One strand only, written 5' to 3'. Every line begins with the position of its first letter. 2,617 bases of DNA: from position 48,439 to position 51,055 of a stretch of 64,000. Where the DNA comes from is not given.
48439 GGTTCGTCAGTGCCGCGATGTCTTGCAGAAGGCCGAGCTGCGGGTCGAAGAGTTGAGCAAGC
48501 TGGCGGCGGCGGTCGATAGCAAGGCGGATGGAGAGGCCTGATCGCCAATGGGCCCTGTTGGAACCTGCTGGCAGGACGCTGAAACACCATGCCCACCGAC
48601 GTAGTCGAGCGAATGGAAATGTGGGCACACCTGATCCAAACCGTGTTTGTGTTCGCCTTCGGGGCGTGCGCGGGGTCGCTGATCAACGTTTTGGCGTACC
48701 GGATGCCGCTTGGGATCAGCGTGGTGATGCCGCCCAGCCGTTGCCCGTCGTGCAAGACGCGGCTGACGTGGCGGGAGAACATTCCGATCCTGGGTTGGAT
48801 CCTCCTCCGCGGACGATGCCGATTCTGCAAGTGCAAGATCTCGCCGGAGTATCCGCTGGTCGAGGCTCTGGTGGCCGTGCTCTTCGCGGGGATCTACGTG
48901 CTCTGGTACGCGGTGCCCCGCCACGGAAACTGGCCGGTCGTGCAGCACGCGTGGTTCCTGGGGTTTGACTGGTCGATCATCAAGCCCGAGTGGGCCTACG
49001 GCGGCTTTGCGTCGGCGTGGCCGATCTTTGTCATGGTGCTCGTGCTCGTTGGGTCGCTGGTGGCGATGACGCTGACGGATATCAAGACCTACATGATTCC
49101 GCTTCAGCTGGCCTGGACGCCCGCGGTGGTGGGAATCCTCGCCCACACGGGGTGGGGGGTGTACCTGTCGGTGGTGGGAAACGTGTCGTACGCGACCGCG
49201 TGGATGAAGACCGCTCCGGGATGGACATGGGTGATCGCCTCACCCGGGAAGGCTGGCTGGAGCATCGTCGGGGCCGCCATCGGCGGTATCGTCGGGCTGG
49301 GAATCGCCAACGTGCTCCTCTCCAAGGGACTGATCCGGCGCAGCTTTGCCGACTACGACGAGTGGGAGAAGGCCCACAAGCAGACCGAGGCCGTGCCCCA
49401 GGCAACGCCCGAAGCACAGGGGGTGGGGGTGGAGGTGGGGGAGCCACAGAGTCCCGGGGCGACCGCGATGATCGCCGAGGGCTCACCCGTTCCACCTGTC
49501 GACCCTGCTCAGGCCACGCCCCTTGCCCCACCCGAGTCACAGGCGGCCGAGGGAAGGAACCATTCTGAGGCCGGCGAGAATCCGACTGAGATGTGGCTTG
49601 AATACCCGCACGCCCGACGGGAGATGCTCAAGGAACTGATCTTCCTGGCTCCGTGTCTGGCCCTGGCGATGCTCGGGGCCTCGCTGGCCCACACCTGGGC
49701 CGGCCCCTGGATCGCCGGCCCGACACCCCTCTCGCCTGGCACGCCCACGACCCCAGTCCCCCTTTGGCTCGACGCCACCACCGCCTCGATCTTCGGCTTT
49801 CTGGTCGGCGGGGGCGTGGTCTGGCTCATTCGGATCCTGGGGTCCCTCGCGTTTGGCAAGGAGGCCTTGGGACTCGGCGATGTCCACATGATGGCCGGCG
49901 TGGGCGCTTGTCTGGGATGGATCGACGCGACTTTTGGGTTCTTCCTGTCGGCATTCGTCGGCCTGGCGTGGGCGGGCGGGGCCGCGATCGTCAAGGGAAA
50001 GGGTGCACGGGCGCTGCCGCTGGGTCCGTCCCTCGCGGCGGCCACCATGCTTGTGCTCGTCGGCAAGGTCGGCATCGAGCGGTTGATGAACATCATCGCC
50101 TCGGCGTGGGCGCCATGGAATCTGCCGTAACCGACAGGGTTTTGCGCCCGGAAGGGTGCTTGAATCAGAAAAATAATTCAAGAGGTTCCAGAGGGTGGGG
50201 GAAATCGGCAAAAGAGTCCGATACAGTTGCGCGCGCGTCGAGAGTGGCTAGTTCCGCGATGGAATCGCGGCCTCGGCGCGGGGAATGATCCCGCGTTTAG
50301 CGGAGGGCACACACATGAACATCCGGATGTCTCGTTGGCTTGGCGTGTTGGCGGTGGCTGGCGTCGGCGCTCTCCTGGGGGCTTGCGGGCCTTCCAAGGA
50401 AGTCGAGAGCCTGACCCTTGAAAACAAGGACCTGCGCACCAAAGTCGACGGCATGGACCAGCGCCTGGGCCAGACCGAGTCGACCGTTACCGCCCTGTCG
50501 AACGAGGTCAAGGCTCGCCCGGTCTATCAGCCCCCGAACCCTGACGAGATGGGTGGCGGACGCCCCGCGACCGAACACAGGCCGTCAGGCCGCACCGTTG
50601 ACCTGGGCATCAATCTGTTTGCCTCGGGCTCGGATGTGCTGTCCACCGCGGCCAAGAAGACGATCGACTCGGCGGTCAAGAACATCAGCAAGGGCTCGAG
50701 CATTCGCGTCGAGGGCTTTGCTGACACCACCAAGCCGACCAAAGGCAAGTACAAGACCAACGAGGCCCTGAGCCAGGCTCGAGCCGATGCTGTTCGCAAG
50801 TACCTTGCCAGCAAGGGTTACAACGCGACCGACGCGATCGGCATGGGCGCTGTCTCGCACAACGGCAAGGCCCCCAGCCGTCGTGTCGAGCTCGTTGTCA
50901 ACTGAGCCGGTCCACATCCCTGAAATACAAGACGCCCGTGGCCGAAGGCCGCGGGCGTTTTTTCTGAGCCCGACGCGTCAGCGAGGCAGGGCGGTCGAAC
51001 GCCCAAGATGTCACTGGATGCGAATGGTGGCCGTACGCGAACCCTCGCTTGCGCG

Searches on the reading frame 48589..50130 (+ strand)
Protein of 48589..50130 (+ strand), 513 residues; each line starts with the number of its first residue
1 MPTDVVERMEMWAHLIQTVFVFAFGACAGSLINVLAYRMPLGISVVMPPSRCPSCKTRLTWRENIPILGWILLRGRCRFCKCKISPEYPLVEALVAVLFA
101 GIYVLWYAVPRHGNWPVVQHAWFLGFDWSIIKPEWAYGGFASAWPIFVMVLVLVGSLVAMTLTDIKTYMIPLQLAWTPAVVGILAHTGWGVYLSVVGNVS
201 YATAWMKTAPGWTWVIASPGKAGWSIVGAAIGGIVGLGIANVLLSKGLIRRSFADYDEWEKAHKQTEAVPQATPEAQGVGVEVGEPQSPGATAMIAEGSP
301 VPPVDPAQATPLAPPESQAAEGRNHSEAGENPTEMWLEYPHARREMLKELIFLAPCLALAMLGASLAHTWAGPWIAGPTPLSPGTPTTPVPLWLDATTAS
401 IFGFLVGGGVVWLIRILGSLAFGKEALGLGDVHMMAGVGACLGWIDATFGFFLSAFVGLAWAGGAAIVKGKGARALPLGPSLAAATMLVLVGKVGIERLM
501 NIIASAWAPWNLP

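Call 59: search_protein_families(library=pfam, proteins=[window:48589-50130:+], max_evalue=0.00001)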
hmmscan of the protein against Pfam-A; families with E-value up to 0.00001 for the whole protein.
window:48589-50130:+ (513 aa): 2 families
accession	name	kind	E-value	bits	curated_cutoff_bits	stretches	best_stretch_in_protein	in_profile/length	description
PF06750.18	A24_N_bact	-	1.1e-30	106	23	1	24-104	2-82/84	Bacterial Peptidase A24 N-terminal domain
PF01478.23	Peptidase_A24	-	6e-06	27.1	26.5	0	398-462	46-103/104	Type IV leader peptidase family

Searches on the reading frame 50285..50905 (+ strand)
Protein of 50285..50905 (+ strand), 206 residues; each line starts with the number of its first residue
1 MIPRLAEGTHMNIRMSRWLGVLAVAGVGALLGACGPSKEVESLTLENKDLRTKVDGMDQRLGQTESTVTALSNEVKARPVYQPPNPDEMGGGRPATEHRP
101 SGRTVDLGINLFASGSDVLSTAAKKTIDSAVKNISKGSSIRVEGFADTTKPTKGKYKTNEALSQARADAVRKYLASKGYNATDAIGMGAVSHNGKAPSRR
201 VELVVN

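Call 59: search_protein_families(library=pfam, proteins=[window:50285-50905:+], max_evalue=0.00001)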
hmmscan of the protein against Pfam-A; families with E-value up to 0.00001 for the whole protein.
window:50285-50905:+ (206 aa): 1 family
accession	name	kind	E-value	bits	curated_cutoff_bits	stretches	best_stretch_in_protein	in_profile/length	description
PF00691.25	OmpA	-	6.7e-13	49.3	27.2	1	111-189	1-81/98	OmpA family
